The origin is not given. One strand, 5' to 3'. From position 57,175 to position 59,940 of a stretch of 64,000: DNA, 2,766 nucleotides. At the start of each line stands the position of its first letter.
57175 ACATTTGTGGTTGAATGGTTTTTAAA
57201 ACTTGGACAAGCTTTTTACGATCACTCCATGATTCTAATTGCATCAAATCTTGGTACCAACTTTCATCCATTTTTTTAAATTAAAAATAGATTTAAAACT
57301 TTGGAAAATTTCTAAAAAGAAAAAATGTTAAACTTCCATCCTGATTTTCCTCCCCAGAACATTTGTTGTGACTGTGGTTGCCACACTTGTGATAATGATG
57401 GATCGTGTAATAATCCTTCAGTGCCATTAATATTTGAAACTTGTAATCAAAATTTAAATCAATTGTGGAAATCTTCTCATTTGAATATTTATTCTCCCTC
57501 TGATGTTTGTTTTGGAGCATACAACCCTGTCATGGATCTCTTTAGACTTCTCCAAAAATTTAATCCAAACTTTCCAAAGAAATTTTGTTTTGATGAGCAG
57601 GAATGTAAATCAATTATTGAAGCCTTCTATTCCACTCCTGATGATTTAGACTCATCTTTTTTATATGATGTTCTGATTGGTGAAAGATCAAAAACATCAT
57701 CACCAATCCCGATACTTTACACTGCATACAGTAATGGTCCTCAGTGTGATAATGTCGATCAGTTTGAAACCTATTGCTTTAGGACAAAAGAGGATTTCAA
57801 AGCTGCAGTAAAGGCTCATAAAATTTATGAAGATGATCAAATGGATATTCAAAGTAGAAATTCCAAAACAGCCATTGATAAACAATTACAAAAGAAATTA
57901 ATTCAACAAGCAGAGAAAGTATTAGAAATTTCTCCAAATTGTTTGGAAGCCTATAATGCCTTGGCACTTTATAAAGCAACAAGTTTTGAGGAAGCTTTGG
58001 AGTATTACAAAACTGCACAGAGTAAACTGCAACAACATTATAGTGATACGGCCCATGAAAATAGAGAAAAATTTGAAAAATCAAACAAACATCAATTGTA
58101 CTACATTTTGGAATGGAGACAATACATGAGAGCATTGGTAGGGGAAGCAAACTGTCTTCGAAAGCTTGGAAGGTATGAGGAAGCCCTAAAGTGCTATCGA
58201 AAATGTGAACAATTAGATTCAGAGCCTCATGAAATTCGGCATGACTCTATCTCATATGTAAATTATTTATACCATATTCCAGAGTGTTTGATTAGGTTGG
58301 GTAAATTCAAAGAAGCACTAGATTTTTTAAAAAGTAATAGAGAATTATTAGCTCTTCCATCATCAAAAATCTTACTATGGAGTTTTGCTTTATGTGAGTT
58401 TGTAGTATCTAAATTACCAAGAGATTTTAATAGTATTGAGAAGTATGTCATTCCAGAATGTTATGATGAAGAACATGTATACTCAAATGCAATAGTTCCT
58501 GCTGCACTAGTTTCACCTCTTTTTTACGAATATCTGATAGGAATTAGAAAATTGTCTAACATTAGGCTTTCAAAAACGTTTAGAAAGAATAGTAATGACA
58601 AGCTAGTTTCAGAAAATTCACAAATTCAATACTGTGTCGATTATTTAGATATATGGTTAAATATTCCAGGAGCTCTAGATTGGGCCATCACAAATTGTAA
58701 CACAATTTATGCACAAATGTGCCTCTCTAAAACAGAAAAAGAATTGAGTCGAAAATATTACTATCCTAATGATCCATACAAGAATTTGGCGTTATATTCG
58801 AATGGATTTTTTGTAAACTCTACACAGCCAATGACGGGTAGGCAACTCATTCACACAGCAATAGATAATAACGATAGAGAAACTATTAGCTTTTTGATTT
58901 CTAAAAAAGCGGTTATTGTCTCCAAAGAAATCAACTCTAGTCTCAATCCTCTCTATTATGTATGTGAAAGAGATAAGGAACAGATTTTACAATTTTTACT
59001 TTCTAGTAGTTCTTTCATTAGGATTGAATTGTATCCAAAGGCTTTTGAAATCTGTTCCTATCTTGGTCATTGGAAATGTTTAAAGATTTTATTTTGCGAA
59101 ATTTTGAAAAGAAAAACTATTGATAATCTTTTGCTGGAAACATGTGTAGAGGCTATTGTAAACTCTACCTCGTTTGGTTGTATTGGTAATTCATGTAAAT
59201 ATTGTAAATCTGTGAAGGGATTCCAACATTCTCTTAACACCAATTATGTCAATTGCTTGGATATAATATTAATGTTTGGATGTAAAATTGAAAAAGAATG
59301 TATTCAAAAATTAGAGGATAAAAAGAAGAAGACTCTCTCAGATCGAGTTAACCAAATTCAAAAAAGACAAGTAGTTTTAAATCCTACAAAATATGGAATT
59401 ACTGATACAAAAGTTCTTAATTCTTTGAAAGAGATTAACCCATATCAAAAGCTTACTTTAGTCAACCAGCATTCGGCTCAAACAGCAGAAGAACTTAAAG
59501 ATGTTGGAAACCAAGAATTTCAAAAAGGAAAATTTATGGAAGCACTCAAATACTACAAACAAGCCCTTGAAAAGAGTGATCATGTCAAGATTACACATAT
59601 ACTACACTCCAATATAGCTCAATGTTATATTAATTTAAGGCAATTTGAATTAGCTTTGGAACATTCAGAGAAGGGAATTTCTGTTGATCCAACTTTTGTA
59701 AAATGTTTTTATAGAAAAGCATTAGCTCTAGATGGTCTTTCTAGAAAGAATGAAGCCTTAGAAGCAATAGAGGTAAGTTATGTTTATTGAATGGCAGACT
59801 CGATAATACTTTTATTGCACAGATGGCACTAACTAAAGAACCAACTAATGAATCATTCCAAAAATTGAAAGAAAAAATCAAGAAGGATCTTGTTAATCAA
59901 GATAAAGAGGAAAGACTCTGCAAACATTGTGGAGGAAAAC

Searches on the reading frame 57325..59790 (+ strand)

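Call 7: search_protein_families(library=pfam, proteins=[window:57325-59790:+], max_evalue=0.01)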
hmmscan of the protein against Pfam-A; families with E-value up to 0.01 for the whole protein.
window:57325-59790:+ (821 aa): 20 families
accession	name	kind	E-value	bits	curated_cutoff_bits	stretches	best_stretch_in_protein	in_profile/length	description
PF00515.34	TPR_1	-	2.3e-20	71.9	27.8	3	270-299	3-32/34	Tetratricopeptide repeat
PF07719.23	TPR_2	-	1.4e-17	62.7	27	1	270-299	3-32/34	Tetratricopeptide repeat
PF13424.12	TPR_12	-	2.3e-12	47.4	30.1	2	269-336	4-69/77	Tetratricopeptide repeat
PF13181.12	TPR_8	-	4.9e-11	42.3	25.7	1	271-299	4-32/34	Tetratricopeptide repeat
PF14559.12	TPR_19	-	1.3e-08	35.5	25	0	732-779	2-46/68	Tetratricopeptide repeat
PF13428.12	TPR_14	-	1.3e-08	35.1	23.5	0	270-305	3-38/44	Tetratricopeptide repeat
PF13414.12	TPR_11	-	1.6e-08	34.5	26.8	1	277-299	3-25/42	TPR repeat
PF12895.13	ANAPC3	-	1.9e-08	34.9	27.2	1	275-336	30-80/82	Anaphase-promoting complex, cyclosome, subunit 3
PF13176.12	TPR_7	-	3.6e-08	33.3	27.9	0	275-293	6-24/36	Tetratricopeptide repeat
PF12968.13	DUF3856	-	3.1e-07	30.9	27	1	728-815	16-123/143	Domain of Unknown Function (DUF3856)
PF04184.18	ST7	-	1.4e-06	27.5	24.3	1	169-293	158-278/533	ST7 protein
PF13432.12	TPR_16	-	2.2e-06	28.4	32.7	0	731-779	7-52/65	Tetratricopeptide repeat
PF13431.12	TPR_17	-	5.7e-06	26.6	24.4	0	782-812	3-33/34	Tetratricopeptide repeat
PF12796.13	Ank_2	-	5.4e-05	24.1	27.3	1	493-561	18-82/90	Ankyrin repeats (3 copies)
PF17874.7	TPR_MalT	-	0.00019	21.3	45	1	704-787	63-151/336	MalT-like TPR region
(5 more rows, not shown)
